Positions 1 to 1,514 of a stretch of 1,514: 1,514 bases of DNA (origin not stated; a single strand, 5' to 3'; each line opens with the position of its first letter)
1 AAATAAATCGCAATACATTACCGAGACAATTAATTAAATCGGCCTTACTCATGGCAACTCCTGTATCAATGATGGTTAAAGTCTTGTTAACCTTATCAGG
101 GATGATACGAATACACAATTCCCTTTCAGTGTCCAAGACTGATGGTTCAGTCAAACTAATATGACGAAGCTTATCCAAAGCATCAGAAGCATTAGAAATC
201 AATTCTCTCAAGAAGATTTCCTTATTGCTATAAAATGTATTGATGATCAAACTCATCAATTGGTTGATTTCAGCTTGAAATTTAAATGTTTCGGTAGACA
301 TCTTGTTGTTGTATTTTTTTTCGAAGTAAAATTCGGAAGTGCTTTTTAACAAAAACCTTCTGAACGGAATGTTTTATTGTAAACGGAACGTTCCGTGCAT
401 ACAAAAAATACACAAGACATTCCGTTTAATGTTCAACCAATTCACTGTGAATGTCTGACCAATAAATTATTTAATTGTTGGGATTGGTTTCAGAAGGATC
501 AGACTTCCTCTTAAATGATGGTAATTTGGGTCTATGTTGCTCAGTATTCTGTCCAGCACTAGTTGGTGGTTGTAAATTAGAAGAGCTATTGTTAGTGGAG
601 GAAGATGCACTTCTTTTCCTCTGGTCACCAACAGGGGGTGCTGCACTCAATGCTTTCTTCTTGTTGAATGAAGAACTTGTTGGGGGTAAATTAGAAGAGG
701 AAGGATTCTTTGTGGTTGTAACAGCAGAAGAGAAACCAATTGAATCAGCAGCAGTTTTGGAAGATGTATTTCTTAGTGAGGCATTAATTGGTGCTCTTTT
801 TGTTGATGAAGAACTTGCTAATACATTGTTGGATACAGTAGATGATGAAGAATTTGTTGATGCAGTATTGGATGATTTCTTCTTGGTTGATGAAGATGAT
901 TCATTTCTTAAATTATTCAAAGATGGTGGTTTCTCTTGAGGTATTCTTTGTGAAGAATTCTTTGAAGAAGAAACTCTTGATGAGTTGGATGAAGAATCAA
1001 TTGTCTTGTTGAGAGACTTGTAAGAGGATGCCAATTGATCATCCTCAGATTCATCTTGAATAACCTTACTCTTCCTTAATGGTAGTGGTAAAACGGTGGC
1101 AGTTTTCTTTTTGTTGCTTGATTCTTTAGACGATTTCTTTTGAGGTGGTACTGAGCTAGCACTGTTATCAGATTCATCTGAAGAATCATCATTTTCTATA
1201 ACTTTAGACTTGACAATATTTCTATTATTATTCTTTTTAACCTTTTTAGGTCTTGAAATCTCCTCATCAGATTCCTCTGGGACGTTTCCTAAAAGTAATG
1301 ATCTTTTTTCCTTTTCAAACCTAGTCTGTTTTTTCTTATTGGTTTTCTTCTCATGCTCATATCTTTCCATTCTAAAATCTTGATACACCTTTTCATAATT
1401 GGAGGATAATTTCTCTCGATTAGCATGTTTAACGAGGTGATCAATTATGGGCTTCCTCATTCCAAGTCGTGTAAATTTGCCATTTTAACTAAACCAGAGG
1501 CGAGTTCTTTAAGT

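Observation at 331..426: Dense CGGAA/TTCCG motif cluster with a perfect 14-bp palindrome in a 169-bp spacer upstream of Hsp90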

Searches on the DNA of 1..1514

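Call 35: search_rna_families(source=window, threshold=evalue, max_evalue=1)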
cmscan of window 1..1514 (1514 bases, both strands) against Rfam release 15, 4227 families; matches with E-value up to 1: 1.
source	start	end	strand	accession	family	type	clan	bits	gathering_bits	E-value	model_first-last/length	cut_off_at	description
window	919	1007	+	RF01200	SNORD125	Gene; snRNA; snoRNA; CD-box;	CL00067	21.2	56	0.45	1-97/97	no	Small nucleolar RNA SNORD125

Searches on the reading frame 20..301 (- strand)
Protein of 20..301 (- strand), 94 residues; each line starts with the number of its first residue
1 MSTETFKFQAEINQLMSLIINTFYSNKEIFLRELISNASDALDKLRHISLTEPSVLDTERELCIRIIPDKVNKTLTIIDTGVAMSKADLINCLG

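Call 8: find_homologous_proteins(query=window:20-301:-, max_evalue=1e-20)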
Query seq(94 aa) (94 aa): 1869 proteins with E <= 1e-20 among 8000 candidates; the best 120 are listed.
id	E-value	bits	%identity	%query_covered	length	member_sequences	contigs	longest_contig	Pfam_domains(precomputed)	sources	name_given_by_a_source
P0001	5.0e-46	172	90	100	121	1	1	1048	-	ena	-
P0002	7.0e-39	149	81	97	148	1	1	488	PF13589.13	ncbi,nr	ncbi:molecular chaperone HtpG, partial [Alteromonas sp. ZYF713]|nr:molecular chaperone HtpG [Alterom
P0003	4.0e-37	143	79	98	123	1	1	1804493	-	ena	-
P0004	1.2e-36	142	75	98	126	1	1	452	-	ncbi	-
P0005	1.5e-36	141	77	97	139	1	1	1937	PF02518.32,PF13589.13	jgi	jgi:molecular chaperone HtpG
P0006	1.6e-36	141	77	97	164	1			-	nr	nr:unnamed protein product [Spirometra erinaceieuropaei]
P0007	1.6e-36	141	77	98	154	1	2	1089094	PF13589.13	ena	-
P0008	1.9e-36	141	77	97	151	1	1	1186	-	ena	-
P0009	1.9e-36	141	77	97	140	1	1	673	-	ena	-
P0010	2.3e-36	141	75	98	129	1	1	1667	-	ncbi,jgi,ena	jgi:molecular chaperone HtpG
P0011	2.4e-36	141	75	99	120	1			-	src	-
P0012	2.6e-36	141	76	99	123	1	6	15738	-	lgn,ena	-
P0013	2.8e-36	141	76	98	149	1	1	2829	PF02518.32,PF13589.13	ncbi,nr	ncbi:hypothetical protein G6F22_009238 [Rhizopus arrhizus]|nr:hypothetical protein G6F22_009238 [Rhi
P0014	2.9e-36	141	75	98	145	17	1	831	PF13589.13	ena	-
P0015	3.7e-36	140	75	98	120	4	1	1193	-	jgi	jgi:molecular chaperone HtpG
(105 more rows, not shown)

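Call 9: find_encoding_contigs(protein=P0001, flank=10000)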
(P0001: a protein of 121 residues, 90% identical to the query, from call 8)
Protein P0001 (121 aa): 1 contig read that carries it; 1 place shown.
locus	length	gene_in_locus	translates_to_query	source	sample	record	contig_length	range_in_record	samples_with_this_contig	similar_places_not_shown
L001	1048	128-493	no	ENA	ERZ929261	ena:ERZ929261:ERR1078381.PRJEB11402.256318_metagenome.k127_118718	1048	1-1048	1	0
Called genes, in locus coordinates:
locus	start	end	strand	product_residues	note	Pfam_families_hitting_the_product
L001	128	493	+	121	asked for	-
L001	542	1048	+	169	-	?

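Call 13: search_protein_families(library=pfam, proteins=[L001:542-1048:+], max_evalue=0.1)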
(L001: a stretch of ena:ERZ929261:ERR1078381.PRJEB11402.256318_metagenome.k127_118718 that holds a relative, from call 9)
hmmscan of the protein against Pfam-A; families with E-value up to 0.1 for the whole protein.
L001:542-1048:+ (169 aa): 2 families
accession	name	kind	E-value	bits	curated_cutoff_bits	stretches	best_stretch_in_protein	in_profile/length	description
PF00183.23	HSP90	-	7.1e-27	95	24.4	1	79-169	1-97/518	Hsp90 protein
PF25794.1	SACS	-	0.047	13.9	32.8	1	9-35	95-121/247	Sacsin domain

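Call 16: find_homologous_proteins(query=L001:542-1048:+, max_evalue=1e-30)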
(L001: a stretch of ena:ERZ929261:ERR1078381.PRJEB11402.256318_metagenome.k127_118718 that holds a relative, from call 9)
Query L001:542-1048:+ (169 aa): 4984 proteins with E <= 1e-30 among 7955 candidates; the best 120 are listed.
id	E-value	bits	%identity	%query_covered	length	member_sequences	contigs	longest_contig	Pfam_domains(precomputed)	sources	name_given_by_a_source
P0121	1.1e-72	261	69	100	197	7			PF00183.24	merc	-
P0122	4.3e-72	259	70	100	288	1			PF00183.24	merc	-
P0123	1.1e-71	258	67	100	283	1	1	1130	PF00183.24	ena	-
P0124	3.7e-71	256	71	96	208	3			PF00183.24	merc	-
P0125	6.7e-71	255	72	96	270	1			PF02518.32,PF00183.24,PF13589.13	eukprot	eukprot:c24855_g3_i1 orf=143-955(+)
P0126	7.7e-71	255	64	100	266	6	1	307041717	PF00183.24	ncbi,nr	ncbi:Heat shock protein 90-2 [Zea mays]|nr:Heat shock protein 90-2 [Zea mays] ONM02745.1 Heat shock 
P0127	8.1e-71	255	73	100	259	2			PF02518.32,PF00183.24,PF13589.13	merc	-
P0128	1.3e-70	254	68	98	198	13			PF00183.24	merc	-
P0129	2.4e-70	253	65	100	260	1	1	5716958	PF02518.32,PF00183.24,PF13589.13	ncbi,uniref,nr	ncbi:HEAT SHOCK PROTEIN 90 FAMILY MEMBER [Salix koriyanagi]|uniref:HEAT SHOCK PROTEIN 90 FAMILY MEMB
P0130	2.9e-70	253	67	96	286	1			PF02518.32,PF00183.24,PF13589.13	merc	-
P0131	3.0e-70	253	71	100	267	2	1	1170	PF02518.32,PF00183.24,PF13589.13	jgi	jgi:molecular chaperone HtpG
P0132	4.7e-70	252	67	99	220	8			PF02518.32,PF00183.24,PF13589.13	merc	-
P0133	4.7e-70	252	71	96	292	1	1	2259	PF02518.32,PF00183.24,PF13589.13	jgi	-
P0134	6.3e-70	252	68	100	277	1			PF02518.32,PF00183.24,PF13589.13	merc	-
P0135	7.2e-70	252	69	100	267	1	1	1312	PF00183.24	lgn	-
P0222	1.4e-64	235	82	73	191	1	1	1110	PF00183.24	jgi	-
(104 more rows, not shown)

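Call 17: find_encoding_contigs(protein=P0222, flank=10000)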
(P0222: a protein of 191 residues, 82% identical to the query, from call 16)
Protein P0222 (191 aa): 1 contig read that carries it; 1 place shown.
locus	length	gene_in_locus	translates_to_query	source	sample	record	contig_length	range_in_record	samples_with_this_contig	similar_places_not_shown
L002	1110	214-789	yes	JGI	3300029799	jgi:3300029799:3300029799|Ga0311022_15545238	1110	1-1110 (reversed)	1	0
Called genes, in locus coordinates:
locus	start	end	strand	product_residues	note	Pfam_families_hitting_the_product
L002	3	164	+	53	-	?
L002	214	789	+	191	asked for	PF00183:HSP90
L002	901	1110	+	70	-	?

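Call 19: find_related_loci(query=window:20-301:-, collection=metagenome_contigs, flank=3000)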
Query seq(94 aa) (94 aa) in metagenome_contigs; peptide patterns used: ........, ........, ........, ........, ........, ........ (x = any residue, [..] = any of these).
600 stretches matched a pattern (row limit reached: there are more); 587 encode a relative of the query (tblastn E <= 1e-3); the best 80 are kept; 80 distinct loci.
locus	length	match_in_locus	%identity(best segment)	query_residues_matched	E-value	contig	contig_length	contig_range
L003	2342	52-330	75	2-94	7e-46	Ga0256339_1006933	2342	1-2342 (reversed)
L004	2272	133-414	76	1-94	7e-46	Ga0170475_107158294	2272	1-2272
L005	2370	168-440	77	4-94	2e-45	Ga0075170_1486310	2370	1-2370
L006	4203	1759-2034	77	3-94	4e-45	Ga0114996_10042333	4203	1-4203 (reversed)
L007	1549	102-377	75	3-94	6e-46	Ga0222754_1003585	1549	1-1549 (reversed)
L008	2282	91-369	74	2-94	6e-45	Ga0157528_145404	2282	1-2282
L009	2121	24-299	75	3-94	8e-45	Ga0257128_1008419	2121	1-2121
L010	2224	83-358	75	3-94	1e-44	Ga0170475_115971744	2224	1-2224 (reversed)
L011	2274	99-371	75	4-94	1e-44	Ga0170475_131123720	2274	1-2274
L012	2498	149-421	77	4-94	2e-44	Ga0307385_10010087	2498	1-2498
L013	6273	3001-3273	77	4-94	3e-44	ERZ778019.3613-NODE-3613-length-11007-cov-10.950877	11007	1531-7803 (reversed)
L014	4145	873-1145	77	4-94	3e-44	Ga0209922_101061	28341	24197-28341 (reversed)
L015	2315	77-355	74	2-94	8e-44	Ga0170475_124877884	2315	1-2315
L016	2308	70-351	72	1-94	9e-44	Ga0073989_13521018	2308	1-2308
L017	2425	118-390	77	4-94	6e-44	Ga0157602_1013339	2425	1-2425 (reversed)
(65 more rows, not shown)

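Call 30: search_solved_structures(query=window:20-301:-, max_evalue=1e-20)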
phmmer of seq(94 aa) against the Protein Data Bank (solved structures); distinct sequences matched with E-value up to 1e-20: 133 (the best 60 are shown).
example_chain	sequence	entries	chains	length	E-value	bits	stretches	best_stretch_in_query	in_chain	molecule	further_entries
3h80_A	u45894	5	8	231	9.8e-41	140.4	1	3-94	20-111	Heat shock protein 83-1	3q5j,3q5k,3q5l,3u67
7k9r_A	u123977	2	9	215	4.7e-39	135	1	1-94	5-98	Hsp90-like protein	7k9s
7k9u_A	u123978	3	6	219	4.8e-39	135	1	1-94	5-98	Hsp90-like protein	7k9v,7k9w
4gqt_A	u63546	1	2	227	7.1e-39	134.4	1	3-94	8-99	Heat shock protein 90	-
8x2r_A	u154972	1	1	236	1e-38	134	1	3-94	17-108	Heat shock protein HSP 90-alpha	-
6olx_A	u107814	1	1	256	1.2e-38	133.7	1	3-94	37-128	Heat shock protein HSP 90-alpha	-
3o6o_A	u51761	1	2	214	1.2e-38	133.7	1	3-94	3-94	Heat shock protein 83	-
3omu_A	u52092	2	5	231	1.5e-38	133.4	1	3-94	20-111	Heat shock protein 83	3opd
6ei5_A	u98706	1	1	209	2.2e-38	132.9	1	3-94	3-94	Heat shock protein HSP 90-alpha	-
5j20_A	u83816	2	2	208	2.2e-38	132.9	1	3-94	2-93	Heat shock protein HSP 90-alpha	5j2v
5j2x_A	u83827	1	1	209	2.2e-38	132.9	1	3-94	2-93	Heat shock protein HSP 90-alpha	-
1osf_A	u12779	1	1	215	2.3e-38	132.8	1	3-94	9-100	heat shock 90kDa protein 1, alpha; heat shock 90kD protein 1, alpha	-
2jjc_A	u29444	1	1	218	2.3e-38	132.8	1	3-94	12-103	HEAT SHOCK PROTEIN HSP 90-ALPHA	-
3bm9_A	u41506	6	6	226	2.5e-38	132.7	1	3-94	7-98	Heat shock protein HSP 90-alpha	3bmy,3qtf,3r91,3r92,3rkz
5j82_A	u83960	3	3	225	2.5e-38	132.7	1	3-94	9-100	Heat shock protein HSP 90-alpha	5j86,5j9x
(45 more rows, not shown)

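Call 54: find_related_loci(query=window:20-301:-, collection=viral_contigs, flank=3000)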
Query seq(94 aa) (94 aa) in viral_contigs; peptide patterns used: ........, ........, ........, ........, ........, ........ (x = any residue, [..] = any of these).
114 stretches matched a pattern; 94 encode a relative of the query (tblastn E <= 1e-3); the best 80 are kept; 80 distinct loci.
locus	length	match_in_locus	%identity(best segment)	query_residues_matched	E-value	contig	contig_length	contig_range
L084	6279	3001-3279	77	2-94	6e-46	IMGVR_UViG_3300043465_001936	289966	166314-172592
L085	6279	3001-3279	77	2-94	6e-46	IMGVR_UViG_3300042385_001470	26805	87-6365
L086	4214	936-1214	77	2-94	6e-46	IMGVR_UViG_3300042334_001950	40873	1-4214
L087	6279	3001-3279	77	2-94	6e-46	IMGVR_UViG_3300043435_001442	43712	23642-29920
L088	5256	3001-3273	78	4-94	4e-45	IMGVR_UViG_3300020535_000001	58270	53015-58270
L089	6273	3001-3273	78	4-94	9e-45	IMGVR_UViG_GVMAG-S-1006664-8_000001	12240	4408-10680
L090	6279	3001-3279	74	2-94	1e-44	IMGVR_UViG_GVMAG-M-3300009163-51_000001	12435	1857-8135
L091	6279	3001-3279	75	2-94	4e-44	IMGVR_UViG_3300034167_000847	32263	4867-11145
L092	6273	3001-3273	78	4-94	3e-44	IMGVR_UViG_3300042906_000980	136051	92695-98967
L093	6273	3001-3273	78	4-94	3e-44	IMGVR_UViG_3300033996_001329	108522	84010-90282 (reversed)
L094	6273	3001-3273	77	4-94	2e-43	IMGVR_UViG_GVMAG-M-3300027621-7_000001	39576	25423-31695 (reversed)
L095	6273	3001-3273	78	4-94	9e-44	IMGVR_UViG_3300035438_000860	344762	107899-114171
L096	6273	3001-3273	76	4-94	9e-44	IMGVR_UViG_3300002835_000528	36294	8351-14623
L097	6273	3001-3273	78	4-94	9e-44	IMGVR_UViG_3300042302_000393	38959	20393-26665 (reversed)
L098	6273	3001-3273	78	4-94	9e-44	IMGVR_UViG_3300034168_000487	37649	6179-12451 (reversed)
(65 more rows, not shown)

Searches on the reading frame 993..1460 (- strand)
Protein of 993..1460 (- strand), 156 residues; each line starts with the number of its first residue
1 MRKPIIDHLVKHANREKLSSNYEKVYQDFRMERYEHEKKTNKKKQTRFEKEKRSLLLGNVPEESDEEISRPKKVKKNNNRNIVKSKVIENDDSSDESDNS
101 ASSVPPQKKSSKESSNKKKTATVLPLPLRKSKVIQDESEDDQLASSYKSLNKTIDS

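Call 28: find_homologous_proteins(query=window:993-1460:-, max_evalue=0.001)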
Query seq(156 aa): 50 candidates shared short words with the query, none scored E <= 0.001.
